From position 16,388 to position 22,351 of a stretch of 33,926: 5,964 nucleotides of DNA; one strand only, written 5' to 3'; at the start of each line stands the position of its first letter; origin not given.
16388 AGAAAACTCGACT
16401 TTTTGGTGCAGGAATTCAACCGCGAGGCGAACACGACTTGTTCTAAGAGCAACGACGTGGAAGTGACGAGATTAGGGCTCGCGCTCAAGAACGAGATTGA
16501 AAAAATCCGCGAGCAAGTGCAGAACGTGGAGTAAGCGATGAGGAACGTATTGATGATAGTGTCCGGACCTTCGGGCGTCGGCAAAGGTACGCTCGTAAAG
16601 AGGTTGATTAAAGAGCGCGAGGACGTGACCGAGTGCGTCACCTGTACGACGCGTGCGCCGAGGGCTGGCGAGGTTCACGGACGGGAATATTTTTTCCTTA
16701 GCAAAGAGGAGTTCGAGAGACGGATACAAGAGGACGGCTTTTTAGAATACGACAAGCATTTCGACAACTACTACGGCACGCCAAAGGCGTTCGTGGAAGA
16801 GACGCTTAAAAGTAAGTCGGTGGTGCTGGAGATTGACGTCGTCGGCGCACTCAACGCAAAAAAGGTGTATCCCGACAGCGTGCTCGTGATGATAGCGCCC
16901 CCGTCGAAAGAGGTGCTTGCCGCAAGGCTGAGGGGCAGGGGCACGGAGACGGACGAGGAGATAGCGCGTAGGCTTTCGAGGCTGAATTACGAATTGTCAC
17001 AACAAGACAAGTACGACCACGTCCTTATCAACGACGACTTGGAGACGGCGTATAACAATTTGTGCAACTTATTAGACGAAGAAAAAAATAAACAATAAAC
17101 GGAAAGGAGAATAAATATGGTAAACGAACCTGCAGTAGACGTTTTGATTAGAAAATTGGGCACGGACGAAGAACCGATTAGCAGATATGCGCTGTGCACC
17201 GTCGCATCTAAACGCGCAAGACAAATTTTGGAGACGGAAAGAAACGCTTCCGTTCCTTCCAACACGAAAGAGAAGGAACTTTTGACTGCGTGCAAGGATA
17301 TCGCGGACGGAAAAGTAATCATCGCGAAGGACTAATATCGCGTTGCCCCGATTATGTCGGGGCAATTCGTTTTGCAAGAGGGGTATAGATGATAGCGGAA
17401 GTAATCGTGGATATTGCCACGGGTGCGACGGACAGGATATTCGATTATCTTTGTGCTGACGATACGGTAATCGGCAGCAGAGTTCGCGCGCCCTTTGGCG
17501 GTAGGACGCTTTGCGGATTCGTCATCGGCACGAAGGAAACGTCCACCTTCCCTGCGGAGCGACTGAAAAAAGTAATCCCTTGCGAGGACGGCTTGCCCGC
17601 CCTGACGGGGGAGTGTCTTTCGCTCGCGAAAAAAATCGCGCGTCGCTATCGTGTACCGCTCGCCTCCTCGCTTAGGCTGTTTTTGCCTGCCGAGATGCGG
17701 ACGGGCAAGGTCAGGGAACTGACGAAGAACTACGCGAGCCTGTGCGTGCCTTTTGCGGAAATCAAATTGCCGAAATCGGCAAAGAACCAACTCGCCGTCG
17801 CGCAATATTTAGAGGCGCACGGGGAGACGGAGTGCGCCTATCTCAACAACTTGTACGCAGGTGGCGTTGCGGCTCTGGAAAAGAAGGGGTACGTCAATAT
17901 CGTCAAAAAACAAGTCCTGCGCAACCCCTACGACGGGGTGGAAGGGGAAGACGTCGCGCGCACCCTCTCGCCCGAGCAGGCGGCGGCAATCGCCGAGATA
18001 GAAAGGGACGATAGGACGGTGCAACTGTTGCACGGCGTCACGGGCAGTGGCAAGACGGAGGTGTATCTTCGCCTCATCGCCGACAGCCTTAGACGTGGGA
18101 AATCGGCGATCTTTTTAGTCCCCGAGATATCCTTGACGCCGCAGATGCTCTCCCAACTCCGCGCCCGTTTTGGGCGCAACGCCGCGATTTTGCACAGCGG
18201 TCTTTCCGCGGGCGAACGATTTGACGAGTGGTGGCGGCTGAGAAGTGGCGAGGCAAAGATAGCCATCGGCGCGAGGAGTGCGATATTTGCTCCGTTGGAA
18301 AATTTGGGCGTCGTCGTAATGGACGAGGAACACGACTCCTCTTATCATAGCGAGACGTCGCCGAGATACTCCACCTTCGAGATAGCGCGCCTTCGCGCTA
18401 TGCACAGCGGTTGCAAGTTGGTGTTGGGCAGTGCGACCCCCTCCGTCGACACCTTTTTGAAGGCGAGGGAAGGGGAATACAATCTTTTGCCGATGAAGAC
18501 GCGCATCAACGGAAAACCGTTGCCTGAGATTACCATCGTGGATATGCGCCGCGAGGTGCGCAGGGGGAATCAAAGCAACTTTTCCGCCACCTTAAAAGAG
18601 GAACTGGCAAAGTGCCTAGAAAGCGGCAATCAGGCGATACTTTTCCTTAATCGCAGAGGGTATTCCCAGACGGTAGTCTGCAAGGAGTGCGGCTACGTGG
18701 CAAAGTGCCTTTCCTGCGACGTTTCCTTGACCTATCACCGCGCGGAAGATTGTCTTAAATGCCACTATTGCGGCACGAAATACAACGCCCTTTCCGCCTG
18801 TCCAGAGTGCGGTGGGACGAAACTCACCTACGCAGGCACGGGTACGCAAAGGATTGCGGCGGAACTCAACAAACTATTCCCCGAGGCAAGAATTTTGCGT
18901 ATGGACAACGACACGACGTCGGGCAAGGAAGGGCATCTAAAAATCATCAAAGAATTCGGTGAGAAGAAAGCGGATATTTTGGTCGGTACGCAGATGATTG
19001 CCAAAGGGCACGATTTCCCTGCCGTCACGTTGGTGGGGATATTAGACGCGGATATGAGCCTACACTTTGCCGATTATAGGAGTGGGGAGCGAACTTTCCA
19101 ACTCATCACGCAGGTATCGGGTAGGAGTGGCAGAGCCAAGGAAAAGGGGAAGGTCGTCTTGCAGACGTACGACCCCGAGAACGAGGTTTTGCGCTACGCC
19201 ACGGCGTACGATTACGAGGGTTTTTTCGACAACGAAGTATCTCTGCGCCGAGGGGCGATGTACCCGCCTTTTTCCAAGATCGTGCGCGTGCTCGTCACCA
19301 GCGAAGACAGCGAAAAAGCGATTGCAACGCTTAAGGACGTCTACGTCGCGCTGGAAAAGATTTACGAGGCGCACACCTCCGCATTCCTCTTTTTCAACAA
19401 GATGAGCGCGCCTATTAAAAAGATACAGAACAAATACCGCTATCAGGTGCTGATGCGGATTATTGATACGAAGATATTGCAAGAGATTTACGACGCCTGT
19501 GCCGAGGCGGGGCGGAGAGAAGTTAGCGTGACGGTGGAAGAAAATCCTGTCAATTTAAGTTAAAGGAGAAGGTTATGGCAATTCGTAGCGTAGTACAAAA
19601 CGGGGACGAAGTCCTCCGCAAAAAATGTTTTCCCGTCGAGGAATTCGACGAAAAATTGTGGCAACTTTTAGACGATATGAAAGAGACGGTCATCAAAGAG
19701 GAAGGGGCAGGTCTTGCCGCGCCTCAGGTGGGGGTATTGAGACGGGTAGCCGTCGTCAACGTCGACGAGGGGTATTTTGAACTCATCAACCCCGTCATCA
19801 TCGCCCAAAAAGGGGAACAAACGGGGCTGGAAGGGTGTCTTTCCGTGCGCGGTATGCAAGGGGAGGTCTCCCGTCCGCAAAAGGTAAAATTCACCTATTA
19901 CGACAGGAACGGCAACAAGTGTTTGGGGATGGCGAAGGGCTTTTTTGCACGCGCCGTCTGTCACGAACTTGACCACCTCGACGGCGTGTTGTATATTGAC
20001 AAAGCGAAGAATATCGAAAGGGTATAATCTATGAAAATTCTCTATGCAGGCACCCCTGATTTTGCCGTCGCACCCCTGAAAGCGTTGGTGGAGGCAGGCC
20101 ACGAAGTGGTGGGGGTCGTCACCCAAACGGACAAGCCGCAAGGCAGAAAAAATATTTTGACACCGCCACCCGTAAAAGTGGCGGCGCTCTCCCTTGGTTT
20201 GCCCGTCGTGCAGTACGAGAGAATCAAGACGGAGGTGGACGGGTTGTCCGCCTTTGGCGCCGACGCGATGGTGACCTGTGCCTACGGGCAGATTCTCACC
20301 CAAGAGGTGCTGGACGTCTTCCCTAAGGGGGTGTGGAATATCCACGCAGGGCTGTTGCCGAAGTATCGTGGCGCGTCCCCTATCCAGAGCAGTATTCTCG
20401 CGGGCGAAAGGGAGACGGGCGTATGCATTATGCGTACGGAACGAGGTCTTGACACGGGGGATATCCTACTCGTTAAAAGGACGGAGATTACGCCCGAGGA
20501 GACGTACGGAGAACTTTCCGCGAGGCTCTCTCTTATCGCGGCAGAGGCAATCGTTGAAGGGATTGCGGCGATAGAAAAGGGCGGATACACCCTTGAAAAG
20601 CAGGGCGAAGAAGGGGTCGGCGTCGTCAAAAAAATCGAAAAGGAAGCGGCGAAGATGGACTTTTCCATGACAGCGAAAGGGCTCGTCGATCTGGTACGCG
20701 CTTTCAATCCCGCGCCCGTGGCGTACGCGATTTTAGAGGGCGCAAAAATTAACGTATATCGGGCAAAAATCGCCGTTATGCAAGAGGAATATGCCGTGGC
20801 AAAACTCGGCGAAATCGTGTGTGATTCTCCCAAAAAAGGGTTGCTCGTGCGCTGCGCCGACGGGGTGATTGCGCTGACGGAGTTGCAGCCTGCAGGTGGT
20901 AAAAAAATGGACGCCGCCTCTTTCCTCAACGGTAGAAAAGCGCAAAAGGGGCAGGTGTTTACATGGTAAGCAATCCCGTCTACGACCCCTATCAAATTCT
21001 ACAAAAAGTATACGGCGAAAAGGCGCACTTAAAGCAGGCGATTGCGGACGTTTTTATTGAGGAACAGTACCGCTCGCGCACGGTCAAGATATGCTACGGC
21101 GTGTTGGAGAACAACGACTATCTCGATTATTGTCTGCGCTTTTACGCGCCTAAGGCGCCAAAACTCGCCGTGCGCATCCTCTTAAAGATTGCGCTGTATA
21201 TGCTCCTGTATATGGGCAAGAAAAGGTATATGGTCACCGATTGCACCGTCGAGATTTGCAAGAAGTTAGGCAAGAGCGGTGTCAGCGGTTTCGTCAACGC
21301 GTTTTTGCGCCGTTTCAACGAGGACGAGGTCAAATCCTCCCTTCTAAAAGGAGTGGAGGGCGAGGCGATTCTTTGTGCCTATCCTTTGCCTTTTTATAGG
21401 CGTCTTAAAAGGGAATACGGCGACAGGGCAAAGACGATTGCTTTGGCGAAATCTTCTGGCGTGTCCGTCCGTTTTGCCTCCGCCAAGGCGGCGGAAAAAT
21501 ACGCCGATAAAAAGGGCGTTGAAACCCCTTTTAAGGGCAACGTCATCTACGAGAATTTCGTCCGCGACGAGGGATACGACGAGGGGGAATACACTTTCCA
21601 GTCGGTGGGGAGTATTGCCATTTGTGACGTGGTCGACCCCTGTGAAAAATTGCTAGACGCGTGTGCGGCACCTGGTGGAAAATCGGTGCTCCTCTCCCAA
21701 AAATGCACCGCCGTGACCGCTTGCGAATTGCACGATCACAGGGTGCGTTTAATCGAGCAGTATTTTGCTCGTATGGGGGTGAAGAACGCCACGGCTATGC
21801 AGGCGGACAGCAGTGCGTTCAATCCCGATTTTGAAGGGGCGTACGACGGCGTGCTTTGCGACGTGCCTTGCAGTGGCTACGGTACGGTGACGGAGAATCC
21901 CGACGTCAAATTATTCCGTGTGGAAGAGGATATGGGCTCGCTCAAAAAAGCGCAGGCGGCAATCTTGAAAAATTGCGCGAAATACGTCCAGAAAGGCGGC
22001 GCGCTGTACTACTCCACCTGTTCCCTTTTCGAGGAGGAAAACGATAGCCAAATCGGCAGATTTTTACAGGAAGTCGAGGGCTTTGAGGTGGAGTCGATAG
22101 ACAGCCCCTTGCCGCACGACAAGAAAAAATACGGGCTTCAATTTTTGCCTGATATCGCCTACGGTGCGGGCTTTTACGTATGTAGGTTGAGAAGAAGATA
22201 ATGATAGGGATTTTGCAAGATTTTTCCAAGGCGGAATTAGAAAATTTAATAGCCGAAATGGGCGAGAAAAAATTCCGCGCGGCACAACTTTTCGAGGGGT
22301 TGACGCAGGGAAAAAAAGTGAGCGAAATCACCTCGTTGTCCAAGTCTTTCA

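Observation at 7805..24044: Apparently undescribed family of sense-oriented intergenic repeats (at least 7 units at 5 loci)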

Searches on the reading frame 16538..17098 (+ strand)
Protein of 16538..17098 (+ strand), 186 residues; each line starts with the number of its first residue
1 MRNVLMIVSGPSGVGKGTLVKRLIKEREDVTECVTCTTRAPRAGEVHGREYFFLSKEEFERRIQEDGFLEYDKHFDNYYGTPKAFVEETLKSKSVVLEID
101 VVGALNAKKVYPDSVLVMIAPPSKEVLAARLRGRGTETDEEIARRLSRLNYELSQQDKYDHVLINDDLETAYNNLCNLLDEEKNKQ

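Call 9: search_protein_families(library=pfam, proteins=[window:16538-17098:+])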
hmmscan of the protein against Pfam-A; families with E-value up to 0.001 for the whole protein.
window:16538-17098:+ (186 aa): 3 families
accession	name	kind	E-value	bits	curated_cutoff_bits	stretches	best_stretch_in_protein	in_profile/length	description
PF00625.27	Guanylate_kin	-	2.4e-45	154.9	25.2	1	5-181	4-181/182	Guanylate kinase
PF13238.12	AAA_18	-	5.4e-05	24.1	29.4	1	7-140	2-117/128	AAA domain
PF13671.12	AAA_33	-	0.00068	20.4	27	0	5-31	1-25/143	AAA domain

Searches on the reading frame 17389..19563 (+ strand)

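Call 9: search_protein_families(library=pfam, proteins=[window:17389-19563:+])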
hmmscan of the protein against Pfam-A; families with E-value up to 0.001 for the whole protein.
window:17389-19563:+ (724 aa): 7 families
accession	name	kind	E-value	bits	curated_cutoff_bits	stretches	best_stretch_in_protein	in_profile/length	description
PF00270.35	DEAD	-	1.9e-19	70.5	26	1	195-352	2-161/167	DEAD/DEAH box helicase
PF17764.6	PriA_3primeBD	-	2.1e-18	66.4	22.7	1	4-100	1-96/96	3'DNA-binding domain (3'BD)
PF04851.21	ResIII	-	3.3e-14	53.6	22.5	1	193-351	4-162/164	Type III restriction enzyme, res subunit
PF00271.37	Helicase_C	-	3.1e-12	47.2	23.5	1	499-584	39-110/110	Helicase conserved C-terminal domain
PF18074.6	PriA_C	-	1e-11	45.9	26.9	1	627-720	1-95/95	Primosomal protein N C-terminal domain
PF18319.7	Zn_ribbon_PriA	-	3.5e-07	30.5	26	1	440-463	1-24/27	PriA DNA helicase Cys-rich region (CRR) domain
PF13604.12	AAA_30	-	1.3e-05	25.5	27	1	192-280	1-82/191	AAA domain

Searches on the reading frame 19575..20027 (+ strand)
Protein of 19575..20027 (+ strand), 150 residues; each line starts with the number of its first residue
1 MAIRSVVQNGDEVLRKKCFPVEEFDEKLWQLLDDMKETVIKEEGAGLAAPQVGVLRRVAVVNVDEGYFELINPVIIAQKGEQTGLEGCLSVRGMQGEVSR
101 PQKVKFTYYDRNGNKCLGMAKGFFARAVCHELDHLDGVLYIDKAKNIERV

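Call 9: search_protein_families(library=pfam, proteins=[window:19575-20027:+])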
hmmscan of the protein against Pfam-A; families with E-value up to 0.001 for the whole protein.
window:19575-20027:+ (150 aa): 1 family
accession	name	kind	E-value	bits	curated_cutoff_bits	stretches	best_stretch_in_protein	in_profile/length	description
PF01327.26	Pep_deformylase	-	3.7e-48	163.5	22.8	1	4-149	2-155/156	Polypeptide deformylase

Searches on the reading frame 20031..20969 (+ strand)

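Call 9: search_protein_families(library=pfam, proteins=[window:20031-20969:+])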
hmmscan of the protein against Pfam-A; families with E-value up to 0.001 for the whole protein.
window:20031-20969:+ (312 aa): 2 families
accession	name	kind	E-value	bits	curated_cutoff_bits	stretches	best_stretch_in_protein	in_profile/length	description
PF00551.24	Formyl_trans_N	-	4.3e-36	124.8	26.1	1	2-176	2-179/181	Formyl transferase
PF02911.23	Formyl_trans_C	-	3.1e-23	82.3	21.1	1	201-302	1-99/100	Formyl transferase, C-terminal domain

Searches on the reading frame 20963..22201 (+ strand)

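Call 9: search_protein_families(library=pfam, proteins=[window:20963-22201:+])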
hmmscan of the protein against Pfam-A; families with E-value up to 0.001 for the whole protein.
window:20963-22201:+ (412 aa): 2 families
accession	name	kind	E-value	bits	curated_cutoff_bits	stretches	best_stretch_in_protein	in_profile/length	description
PF01189.24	Methyltr_RsmB-F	-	2.7e-40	138.6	27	1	228-410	10-199/199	16S rRNA methyltransferase RsmB/F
PF01029.23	NusB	-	1.4e-13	51.8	23.1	1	23-119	23-132/133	NusB family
